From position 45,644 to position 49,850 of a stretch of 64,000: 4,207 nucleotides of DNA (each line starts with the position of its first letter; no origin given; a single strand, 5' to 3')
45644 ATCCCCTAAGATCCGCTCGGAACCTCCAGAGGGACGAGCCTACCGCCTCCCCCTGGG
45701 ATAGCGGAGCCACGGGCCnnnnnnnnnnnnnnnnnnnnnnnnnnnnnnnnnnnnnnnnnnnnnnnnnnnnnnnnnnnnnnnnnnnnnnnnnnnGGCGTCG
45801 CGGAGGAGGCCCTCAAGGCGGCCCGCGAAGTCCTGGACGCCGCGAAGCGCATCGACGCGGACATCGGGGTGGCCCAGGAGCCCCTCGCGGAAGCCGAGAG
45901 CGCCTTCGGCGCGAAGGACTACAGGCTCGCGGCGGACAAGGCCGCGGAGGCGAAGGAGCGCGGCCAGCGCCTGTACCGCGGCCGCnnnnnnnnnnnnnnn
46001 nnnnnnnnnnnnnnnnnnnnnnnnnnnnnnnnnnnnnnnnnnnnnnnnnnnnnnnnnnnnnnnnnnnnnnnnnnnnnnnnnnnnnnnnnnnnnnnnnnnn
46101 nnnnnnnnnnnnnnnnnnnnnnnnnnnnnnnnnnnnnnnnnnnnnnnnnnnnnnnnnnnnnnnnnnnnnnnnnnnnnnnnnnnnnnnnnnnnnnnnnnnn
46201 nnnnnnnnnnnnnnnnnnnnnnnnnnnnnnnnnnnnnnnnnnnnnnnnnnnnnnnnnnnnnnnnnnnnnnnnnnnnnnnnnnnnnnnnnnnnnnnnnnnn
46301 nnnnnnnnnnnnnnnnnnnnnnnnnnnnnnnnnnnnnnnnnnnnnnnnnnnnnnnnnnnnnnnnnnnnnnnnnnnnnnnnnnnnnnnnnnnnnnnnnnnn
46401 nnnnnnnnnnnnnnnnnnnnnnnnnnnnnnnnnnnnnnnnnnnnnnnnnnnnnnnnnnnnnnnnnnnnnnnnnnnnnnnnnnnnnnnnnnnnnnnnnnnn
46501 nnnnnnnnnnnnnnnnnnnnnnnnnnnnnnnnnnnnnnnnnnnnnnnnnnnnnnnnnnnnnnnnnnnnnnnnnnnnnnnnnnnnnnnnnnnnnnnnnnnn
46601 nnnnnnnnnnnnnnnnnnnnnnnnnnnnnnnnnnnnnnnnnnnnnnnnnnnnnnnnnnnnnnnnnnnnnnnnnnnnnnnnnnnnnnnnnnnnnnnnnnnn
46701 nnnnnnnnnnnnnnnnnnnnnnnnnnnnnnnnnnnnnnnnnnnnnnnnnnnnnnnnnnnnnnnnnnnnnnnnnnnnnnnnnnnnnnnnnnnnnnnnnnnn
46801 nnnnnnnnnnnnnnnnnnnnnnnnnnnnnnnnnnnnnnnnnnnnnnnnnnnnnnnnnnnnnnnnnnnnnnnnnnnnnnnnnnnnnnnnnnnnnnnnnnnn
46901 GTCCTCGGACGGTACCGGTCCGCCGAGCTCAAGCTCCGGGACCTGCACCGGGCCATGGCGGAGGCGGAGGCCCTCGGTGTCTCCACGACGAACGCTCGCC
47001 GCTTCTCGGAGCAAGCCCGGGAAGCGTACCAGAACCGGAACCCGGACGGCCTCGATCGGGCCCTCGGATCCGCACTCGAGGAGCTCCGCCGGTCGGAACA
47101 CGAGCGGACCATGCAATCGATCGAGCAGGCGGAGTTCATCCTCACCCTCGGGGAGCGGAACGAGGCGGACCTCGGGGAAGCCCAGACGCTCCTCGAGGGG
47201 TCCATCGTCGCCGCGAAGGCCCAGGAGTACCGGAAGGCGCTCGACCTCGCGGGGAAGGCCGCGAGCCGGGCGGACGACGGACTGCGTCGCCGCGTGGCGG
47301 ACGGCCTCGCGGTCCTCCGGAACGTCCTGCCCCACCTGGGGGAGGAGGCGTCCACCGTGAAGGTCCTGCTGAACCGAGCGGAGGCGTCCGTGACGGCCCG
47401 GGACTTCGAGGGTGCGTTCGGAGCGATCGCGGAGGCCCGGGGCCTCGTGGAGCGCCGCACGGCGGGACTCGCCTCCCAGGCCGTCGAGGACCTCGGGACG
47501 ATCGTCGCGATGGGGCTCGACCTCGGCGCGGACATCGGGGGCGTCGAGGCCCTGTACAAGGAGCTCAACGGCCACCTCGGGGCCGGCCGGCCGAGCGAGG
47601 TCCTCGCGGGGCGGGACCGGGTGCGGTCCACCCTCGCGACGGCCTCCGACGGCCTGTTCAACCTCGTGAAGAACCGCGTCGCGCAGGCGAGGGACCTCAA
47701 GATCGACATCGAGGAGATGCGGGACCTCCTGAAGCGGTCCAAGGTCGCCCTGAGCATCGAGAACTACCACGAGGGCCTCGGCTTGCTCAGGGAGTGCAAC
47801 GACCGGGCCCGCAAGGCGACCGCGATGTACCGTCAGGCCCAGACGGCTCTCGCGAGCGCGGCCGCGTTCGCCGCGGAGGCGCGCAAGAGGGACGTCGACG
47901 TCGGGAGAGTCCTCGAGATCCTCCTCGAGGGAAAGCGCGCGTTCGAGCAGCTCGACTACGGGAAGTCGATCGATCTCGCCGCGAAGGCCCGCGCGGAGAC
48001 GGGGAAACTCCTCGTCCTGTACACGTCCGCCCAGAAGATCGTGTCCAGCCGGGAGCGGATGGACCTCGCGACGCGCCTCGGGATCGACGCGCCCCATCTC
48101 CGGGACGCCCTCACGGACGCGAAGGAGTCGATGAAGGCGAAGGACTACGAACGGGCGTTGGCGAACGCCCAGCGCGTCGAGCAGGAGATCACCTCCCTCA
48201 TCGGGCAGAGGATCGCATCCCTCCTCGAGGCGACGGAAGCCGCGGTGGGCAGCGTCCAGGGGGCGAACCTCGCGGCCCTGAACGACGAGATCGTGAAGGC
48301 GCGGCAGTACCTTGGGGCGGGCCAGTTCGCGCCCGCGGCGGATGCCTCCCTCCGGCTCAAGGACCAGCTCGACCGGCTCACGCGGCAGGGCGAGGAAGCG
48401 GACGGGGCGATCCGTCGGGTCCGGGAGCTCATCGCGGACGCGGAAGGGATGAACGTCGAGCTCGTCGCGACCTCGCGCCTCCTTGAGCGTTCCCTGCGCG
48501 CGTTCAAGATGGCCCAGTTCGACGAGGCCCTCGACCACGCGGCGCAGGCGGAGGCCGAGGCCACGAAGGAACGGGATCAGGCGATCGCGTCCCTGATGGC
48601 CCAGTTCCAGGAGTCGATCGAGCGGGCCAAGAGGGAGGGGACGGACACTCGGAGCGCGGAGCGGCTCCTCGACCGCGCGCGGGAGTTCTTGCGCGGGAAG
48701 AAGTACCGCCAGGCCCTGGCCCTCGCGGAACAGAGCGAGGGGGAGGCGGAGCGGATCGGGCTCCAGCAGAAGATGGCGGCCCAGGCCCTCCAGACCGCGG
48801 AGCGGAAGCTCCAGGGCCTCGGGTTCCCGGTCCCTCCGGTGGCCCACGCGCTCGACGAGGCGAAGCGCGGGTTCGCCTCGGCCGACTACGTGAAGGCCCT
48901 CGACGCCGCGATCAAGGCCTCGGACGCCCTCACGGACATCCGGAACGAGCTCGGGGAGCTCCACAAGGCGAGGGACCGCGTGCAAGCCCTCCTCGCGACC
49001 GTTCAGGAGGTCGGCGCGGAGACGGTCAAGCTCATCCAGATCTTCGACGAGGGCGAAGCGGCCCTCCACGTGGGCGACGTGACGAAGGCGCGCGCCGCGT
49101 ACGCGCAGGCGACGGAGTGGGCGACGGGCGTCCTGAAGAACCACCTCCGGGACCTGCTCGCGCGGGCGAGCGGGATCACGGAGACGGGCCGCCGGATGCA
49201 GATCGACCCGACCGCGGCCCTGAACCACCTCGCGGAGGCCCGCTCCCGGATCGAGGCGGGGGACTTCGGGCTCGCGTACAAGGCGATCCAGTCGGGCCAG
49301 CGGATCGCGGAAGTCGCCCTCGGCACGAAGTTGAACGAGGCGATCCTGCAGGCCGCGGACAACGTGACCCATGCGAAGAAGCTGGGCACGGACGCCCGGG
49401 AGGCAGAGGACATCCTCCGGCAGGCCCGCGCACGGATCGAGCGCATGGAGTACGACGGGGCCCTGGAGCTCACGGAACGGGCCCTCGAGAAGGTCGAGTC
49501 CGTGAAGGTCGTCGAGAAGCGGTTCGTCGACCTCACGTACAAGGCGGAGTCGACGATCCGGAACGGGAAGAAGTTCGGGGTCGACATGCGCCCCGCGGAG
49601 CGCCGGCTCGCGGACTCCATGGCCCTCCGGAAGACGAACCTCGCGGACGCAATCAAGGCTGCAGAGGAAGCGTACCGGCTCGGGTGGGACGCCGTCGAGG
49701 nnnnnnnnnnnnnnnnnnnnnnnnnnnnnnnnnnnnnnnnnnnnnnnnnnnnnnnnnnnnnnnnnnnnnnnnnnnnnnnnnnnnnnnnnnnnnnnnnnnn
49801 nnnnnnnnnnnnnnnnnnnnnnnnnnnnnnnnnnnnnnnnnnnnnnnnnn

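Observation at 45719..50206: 1495-aa cytoplasmic protein made of ~21 tandem 62-residue helical repeats, directly downstream of smc-scpA-scpB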

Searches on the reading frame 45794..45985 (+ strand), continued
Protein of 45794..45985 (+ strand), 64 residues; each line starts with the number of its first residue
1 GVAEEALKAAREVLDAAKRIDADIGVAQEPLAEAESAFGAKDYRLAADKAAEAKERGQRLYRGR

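Call 58: list_cluster_members(proteins=[P0130, P0131, P0137, P0143, P0153, P0170, P0180, P0204, P0163, P0133])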
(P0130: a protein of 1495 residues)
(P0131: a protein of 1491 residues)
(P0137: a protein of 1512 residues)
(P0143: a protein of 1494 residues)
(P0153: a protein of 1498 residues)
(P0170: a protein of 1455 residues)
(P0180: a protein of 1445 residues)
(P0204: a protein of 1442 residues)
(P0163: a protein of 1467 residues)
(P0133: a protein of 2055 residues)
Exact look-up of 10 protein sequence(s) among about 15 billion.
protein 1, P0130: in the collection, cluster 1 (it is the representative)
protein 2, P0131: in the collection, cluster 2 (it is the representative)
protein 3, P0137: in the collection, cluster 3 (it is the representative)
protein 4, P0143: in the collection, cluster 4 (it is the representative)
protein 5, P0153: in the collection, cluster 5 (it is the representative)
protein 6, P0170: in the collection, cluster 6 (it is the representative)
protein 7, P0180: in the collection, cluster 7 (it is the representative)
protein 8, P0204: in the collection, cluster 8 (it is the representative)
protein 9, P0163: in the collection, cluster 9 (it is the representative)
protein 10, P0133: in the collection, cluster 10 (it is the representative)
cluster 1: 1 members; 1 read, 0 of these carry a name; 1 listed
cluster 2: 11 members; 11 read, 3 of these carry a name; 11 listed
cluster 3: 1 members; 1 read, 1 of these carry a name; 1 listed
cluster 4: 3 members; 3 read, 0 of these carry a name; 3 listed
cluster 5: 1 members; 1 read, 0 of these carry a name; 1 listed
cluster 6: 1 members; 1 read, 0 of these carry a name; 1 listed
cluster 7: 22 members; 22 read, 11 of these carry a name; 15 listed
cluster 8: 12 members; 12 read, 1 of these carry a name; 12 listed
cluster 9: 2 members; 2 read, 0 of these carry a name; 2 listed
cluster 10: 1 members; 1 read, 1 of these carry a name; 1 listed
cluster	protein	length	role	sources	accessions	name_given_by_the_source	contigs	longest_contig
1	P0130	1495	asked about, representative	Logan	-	-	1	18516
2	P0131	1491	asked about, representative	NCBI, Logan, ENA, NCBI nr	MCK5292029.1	MAG: hypothetical protein KAR39_08450 [Thermoplasmata archaeon] | hypothetical protein [Thermoplasmata archaeon]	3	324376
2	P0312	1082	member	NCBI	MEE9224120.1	MAG: hypothetical protein V3U51_05165, partial [Thermoplasmata archaeon]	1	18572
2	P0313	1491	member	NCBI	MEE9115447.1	MAG: hypothetical protein V3U09_00955 [Thermoplasmata archaeon]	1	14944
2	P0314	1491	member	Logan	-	-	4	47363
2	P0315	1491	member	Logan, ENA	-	-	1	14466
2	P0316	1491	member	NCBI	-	-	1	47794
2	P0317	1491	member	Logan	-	-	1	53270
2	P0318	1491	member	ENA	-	-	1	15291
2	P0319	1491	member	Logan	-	-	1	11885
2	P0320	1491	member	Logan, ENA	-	-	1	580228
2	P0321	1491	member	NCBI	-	-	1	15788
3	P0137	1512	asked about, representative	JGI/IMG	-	hypothetical protein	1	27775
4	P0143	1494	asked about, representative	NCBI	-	-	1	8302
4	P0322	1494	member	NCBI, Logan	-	-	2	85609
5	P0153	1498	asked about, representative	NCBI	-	-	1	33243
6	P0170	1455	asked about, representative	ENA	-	-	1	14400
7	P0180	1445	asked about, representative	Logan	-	-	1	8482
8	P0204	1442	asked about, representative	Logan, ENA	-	-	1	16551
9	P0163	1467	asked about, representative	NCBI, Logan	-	-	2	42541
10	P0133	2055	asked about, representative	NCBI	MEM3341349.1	MAG: hypothetical protein QW728_01515, partial [Thermoplasmata archaeon]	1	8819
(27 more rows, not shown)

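Call 76: search_protein_families(library=pfam, proteins=[P0221, P0200, P0190, P0193, P0246], max_evalue=0.001)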
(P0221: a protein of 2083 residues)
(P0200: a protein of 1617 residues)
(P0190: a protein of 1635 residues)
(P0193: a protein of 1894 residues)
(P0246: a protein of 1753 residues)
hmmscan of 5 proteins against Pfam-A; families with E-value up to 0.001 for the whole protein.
P0221 (2083 aa): 6 families
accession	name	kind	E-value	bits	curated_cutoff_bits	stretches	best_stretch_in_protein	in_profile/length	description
PF18911.6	PKD_4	-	2.2e-09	37.7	27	1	774-842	6-70/85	PKD domain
PF17957.7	Big_7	-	4e-09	37.4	24.1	1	664-742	1-68/70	Bacterial Ig domain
PF00801.26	PKD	-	6.9e-06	26.4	23.5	1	785-843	14-68/80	PKD domain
PF12773.13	DZR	-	0.0001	22.8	27.3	1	2038-2079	1-44/45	Double zinc ribbon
PF10648.15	Gmad2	-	0.00015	22.4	25.7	1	666-749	2-82/86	Immunoglobulin-like domain of bacterial spore germination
PF13248.11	Zn_ribbon_3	-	0.00078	19.3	27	1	2037-2058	4-25/26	zinc-ribbon domain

P0200 (1617 aa): 22 families
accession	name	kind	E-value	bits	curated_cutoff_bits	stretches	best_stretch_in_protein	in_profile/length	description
PF13385.13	Laminin_G_3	-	6.7e-30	104.7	27.6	1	117-270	4-151/151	Concanavalin A-like lectin/glucanases superfamily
PF13570.13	Beta-prop_ACSF4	-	6.9e-18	65.6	133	2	492-650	54-217/329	Beta-alanine-activating enzyme, beta-propeller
PF23414.1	Beta-prop_EML_2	-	1.9e-15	57.4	90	1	485-565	37-119/266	Echinoderm microtubule-associated protein second beta-propeller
PF00400.38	WD40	-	1e-12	48.4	27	0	528-554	12-38/39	WD domain, G-beta repeat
PF08308.17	PEGA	-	1.8e-12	47.4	20.8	1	281-345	3-67/71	PEGA domain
PF13360.13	PQQ_2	-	1.5e-10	41.5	27.6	3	508-645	13-146/233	Outer membrane protein assembly factor BamB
PF25173.1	Beta-prop_WDR3_1st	-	4.6e-10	39.9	154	0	487-554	29-98/184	WDR3 first beta-propeller domain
PF24817.1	WD40_WDHD1_1st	-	5.2e-09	36.1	109.9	0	487-555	86-156/291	WDHD1 first WD40 domain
PF25174.1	Beta-prop_THOC3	-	6.6e-09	35.6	305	2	484-657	85-265/272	THOC3 beta-propeller domain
PF23410.3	Beta-prop_VPS8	-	1e-07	31.8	28.9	1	441-521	23-100/358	Vps8 beta-propeller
PF24814.1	WD40_Prp19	-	4.8e-07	29.5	320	1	393-563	84-256/281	Prp19 WD40 domain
PF24807.1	WD40_CDC20-Fz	-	2.1e-06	27.7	200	1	442-558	52-166/292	CDC20/Fizzy WD40 domain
PF25172.1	Beta-prop_WDR3_2nd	-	5.2e-06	26.3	140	1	444-556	2-109/293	WDR3 second beta-propeller domain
PF12894.13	ANAPC4_WD40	-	8.6e-06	26.3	22.9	0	580-640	10-73/91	Anaphase-promoting complex subunit 4 WD40 domain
PF22925.3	TS_C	-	3.1e-05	24.1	27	1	195-266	127-201/202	Trans-sialidase, C-terminal domain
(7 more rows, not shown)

P0190 (1635 aa): 0 families

P0193 (1894 aa): 3 families
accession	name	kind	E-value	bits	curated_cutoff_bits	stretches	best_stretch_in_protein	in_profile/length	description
PF13240.11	Zn_Ribbon_1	-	3.5e-05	23.9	25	1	9-30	2-23/23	zinc-ribbon domain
PF13248.11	Zn_ribbon_3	-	0.00045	20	27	1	6-27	2-23/26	zinc-ribbon domain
PF12773.13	DZR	-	0.0009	19.8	27.3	0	9-27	27-45/45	Double zinc ribbon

P0246 (1753 aa): 0 families

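Call 77: search_protein_families(library=pfam, proteins=[P0188, P0230, P0206, P0249, P0251, P0239, P0232], max_evalue=0.001)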
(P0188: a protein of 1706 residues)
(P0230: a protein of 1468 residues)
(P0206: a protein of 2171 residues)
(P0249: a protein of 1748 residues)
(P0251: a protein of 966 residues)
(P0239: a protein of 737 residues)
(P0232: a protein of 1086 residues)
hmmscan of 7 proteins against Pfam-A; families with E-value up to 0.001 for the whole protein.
P0188 (1706 aa): 28 families (the best 25 are shown)
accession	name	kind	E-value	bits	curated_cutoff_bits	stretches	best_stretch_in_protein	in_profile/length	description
PF00515.34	TPR_1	-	2.3e-114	369.5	27.8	9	288-319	3-34/34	Tetratricopeptide repeat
PF07719.23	TPR_2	-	1.5e-108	346.5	27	6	288-319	3-34/34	Tetratricopeptide repeat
PF13181.12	TPR_8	-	9.7e-87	278.3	25.7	6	288-319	3-34/34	Tetratricopeptide repeat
PF13414.12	TPR_11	-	7.3e-78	256.5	26.8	6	534-572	4-42/42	TPR repeat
PF13431.12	TPR_17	-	2.5e-76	246.1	24.4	3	546-578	1-33/34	Tetratricopeptide repeat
PF13428.12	TPR_14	-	2.7e-74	238.2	23.5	1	531-566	8-43/44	Tetratricopeptide repeat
PF14559.12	TPR_19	-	2.1e-66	220.6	25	6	264-319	3-58/68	Tetratricopeptide repeat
PF13432.12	TPR_16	-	3.2e-66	219.7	32.7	4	529-591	2-64/65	Tetratricopeptide repeat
PF13371.12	TPR_9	-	1.7e-54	182.2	35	4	395-455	2-62/73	Tetratricopeptide repeat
PF13424.12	TPR_12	-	2.4e-49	165.9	30.1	2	832-894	5-75/77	Tetratricopeptide repeat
PF23914.1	TPR_CcmH_CycH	-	3.8e-49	167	42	4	284-383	48-150/158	Cytochrome c-type biogenesis protein H TPR domain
PF12895.13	ANAPC3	-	1.5e-41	141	27.2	2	776-855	3-81/82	Anaphase-promoting complex, cyclosome, subunit 3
PF13174.12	TPR_6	-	5.7e-31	105.5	26.3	0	803-828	7-32/33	Tetratricopeptide repeat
PF13176.12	TPR_7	-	6.2e-31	104.3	27.9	0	531-556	6-33/36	Tetratricopeptide repeat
PF25062.1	ARM_TT21_N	-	4.2e-20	72.9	40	2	601-712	109-220/222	Tetratricopeptide repeat protein 21 N-terminal ARM repeat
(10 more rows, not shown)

P0230 (1468 aa): 27 families (the best 25 are shown)
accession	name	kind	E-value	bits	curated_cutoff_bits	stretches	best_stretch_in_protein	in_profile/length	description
PF00515.34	TPR_1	-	1e-88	288.3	27.8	8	511-543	2-34/34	Tetratricopeptide repeat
PF07719.23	TPR_2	-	8.6e-87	278.6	27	5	512-543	3-34/34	Tetratricopeptide repeat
PF13428.12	TPR_14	-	1.4e-64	208.1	23.5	1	511-552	2-43/44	Tetratricopeptide repeat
PF14559.12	TPR_19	-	7.2e-60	199.7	25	5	146-206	1-61/68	Tetratricopeptide repeat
PF13371.12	TPR_9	-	1.8e-58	194.9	35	4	109-170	2-63/73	Tetratricopeptide repeat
PF13431.12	TPR_17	-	5e-57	185.9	24.4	0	499-530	2-33/34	Tetratricopeptide repeat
PF13414.12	TPR_11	-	1.2e-54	182.2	26.8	2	381-421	1-41/42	TPR repeat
PF13432.12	TPR_16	-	1.7e-54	182.2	32.7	3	277-337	2-62/65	Tetratricopeptide repeat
PF13181.12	TPR_8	-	2.8e-50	164.6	25.7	0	648-678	3-33/34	Tetratricopeptide repeat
PF13424.12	TPR_12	-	1e-44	151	30.1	1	412-471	7-74/77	Tetratricopeptide repeat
PF23914.1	TPR_CcmH_CycH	-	9.5e-39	133.2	42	3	501-611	41-154/158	Cytochrome c-type biogenesis protein H TPR domain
PF12895.13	ANAPC3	-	7.9e-34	116.2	27.2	3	457-535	4-81/82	Anaphase-promoting complex, cyclosome, subunit 3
PF13176.12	TPR_7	-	6e-27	91.8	27.9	0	517-543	6-34/36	Tetratricopeptide repeat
PF13174.12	TPR_6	-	4.2e-25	87.1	26.3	0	274-304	2-32/33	Tetratricopeptide repeat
PF03704.23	BTAD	-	1.6e-15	58.2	22.1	0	578-639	62-123/146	Bacterial transcriptional activator domain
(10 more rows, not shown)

P0206 (2171 aa): 3 families
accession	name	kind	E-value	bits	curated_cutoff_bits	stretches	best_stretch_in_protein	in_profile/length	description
PF19302.4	DUF5915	-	1.2e-10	41.7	27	1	1992-2134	31-172/195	Domain of unknown function (DUF5915)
PF07705.17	CARDB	-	1.2e-09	38.8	22.7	0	571-641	11-81/101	CARDB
PF07719.23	TPR_2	-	0.00032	21.1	27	0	968-993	6-31/34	Tetratricopeptide repeat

P0249 (1748 aa): 1 family
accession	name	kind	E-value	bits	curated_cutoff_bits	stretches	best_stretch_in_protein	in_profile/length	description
PF10938.13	YfdX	-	8.6e-10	39.2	26.6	0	973-1082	4-113/149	YfdX protein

P0251 (966 aa): 0 families

P0239 (737 aa): 5 families
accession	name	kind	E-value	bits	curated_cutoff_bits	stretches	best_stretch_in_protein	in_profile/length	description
PF00069.31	Pkinase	-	3.1e-15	56.7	31.7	1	620-733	1-121/263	Protein kinase domain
PF07714.23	PK_Tyr_Ser-Thr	-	6.7e-09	35.9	23.1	1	624-733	5-125/258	Protein tyrosine and serine/threonine kinase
PF21170.4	FAN1_TPR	-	0.00012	22.5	24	0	257-339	6-92/154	Fanconi-associated nuclease 1, TPR domain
PF13838.12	Clathrin_H_link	-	0.00012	22.5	27.8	0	127-170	3-47/66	Clathrin-H-link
PF10938.13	YfdX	-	0.00069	20.1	26.6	0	131-287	3-141/149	YfdX protein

P0232 (1086 aa): 2 families
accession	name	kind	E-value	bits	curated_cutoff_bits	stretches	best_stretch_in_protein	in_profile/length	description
PF05763.18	DUF835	-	3.7e-26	92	33.1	1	926-1082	4-135/136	Protein of unknown function (DUF835)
PF24336.1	DUF7504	-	0.00078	20.4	27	0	988-1080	80-170/179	Family of unknown function (DUF7504)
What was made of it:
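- On YfdX (PF10938): One distant repeat protein, P0249, scores 39.2 bits over about 1.7 repeats (call 77).
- Closest known: Tetratricopeptide repeat. Different: In P0188 and P0230 canonical TPR arrays and the 62-aa repeats occupy separate regions of one protein (call 77).
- It is combined elsewhere with canonical TPR arrays, beta-propellers, PKD/Ig domains, a kinase and zinc ribbons (calls 76, 77).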

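Call 83: find_homologous_proteins(query=A7, max_evalue=0.001)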
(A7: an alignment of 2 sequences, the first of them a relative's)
Query A7 (2 sequences) (228 aa, profile of the alignment): 77 proteins with E <= 0.001 among 1789 candidates.
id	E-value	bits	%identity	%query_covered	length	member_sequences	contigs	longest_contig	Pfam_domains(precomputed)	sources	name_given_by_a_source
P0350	4.3e-125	434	100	100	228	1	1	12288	PF00240.30,PF00179.32,PF11976.15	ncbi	-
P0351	5.8e-50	188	36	93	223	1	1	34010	PF00179.32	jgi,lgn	-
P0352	2.2e-25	108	33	61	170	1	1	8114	PF00179.32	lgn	-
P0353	1.9e-24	104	32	64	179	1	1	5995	PF00179.32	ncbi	ncbi:MAG: ubiquitin-conjugating enzyme E2 [Candidatus Thermoplasmatota archaeon]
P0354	2.9e-24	104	32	61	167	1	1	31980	PF00179.32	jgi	-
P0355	3.7e-24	103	34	61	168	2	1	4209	PF00179.32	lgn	-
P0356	4.7e-23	100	29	63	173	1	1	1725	PF00179.32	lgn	-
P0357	1.9e-22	98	32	66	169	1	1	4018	PF00179.32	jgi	-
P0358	4.5e-22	97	29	63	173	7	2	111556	PF00179.32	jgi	jgi:ubiquitin-protein ligase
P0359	5.6e-22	96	28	64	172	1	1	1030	PF00179.32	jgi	jgi:ubiquitin-protein ligase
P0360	6.3e-22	96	34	59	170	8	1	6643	PF00179.32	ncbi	-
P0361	8.5e-22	96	32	62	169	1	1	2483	PF00179.32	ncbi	-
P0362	1.1e-21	95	30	59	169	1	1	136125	PF00179.32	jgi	-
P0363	1.8e-21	95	34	63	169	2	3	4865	PF00179.32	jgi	jgi:hypothetical protein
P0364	2.7e-21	94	32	61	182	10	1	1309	PF00179.32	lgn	-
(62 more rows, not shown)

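Call 85: find_encoding_contigs(protein=P0362, flank=10000, max_places=1)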
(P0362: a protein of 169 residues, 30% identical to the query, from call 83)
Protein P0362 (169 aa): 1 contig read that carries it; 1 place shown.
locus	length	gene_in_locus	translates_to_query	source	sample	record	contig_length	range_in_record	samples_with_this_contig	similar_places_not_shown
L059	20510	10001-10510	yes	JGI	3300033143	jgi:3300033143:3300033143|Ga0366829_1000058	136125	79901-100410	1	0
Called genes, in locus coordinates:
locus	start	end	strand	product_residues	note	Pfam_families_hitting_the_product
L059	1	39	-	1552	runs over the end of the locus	PF00082:Peptidase_S8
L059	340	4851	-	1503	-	-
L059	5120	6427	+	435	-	PF00939:Na_sulph_symp (weak), PF02040:ArsB, PF03600:CitMHS, PF06450:NhaB, PF00939:Na_sulph_symp (weak)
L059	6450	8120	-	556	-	PF00999:Na_H_Exchanger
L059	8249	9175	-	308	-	PF01134:GIDA (faint), PF01266:DAO (faint), PF03486:HI0933_like (faint), PF07992:Pyr_redox_2, PF12831:FAD_oxidored (faint), PF13738:Pyr_redox_3, PF00070:Pyr_redox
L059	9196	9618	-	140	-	PF04756:OST3_OST6 (weak), PF00085:Thioredoxin, PF13098:Thioredoxin_2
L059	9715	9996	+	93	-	-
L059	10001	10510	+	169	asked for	PF00179:UQ_con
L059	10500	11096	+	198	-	PF01398:JAB, PF14464:Prok-JAB (weak)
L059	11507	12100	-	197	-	PF13580:SIS_2 (faint), PF01380:SIS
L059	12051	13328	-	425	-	PF01261:AP_endonuc_2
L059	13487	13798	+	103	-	PF02680:DUF211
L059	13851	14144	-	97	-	PF01922:SRP19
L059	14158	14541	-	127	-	PF01201:Ribosomal_S8e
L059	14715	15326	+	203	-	-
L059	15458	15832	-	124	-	PF18477:PIN_9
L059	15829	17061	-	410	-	PF00009:GTP_EFTU, PF03144:GTP_EFTU_D2 (weak), PF09173:eIF2_C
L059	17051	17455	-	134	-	PF01092:Ribosomal_S6e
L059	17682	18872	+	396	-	PF02441:Flavoprotein, PF04127:DFP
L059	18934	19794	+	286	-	PF00288:GHMP_kinases_N (weak)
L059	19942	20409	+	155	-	-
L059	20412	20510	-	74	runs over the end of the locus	PF04010:DUF357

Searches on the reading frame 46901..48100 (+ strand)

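Call 9: search_protein_families(library=pfam, proteins=[window:46901-48100:+], max_evalue=10)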
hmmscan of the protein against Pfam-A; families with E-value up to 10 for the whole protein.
window:46901-48100:+ (400 aa): 1 family
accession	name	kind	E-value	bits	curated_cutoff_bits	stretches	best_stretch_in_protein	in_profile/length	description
PF00405.22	Transferrin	-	0.0077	15.9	20.3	1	299-395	226-317/328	Transferrin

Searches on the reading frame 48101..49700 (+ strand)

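Call 9: search_protein_families(library=pfam, proteins=[window:48101-49700:+], max_evalue=10)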
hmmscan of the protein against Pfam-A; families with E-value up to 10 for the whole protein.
window:48101-49700:+ (533 aa): 3 families
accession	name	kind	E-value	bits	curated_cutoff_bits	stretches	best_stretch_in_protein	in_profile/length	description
PF06160.17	EzrA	-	0.28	9.8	39.6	2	246-273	514-541/557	Septation ring formation regulator, EzrA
PF20663.3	COG4_N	-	0.75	10.3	27.3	0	4-28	66-90/107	Conserved oligomeric Golgi complex subunit 4, N-terminal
PF01628.27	HrcA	-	3.1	8.2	22.2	1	118-213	68-158/215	HrcA protein C terminal domain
